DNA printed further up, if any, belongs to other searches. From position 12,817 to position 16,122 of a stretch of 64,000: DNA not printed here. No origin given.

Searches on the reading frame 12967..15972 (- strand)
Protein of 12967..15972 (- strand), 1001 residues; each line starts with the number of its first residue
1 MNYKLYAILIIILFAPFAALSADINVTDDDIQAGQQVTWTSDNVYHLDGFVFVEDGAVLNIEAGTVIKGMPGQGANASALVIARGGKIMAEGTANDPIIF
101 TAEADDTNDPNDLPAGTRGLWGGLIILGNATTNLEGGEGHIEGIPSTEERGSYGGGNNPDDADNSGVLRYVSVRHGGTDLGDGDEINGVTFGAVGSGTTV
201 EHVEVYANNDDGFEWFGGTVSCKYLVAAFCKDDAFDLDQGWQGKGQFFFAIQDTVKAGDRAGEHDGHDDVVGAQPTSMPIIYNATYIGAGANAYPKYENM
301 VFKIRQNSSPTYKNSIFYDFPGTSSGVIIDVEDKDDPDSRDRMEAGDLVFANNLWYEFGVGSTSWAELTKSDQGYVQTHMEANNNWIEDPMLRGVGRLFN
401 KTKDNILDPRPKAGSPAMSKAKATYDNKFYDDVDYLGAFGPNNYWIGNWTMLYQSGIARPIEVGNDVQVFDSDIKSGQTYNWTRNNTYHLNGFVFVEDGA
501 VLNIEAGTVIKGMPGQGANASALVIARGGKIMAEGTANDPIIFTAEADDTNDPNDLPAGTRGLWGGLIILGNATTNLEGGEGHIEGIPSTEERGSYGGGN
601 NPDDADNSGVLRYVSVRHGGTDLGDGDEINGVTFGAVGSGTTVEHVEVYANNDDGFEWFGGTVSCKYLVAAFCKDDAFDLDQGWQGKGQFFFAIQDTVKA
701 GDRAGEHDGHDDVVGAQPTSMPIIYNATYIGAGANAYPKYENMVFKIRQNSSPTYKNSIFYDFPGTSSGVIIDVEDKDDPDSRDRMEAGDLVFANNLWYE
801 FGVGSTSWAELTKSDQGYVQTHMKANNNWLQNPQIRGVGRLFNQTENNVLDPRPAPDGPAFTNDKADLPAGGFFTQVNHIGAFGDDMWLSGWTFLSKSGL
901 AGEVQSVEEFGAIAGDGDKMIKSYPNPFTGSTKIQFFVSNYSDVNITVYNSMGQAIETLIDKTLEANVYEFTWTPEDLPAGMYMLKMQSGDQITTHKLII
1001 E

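Call 13: search_protein_families(library=pfam, proteins=[window:12967-15972:-])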
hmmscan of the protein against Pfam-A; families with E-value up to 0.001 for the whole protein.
window:12967-15972:- (1001 aa): 1 family
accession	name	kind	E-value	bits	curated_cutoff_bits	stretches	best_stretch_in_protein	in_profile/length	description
PF18962.6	Por_Secre_tail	-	1.1e-11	45.2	27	1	924-1000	2-75/75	Secretion system C-terminal sorting domain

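Call 29: find_encoding_contigs(protein=window:12967-15972:-, flank=10000, max_places=10)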
Protein window:12967-15972:- (1001 aa): no gene with exactly this product is on record in the collection.
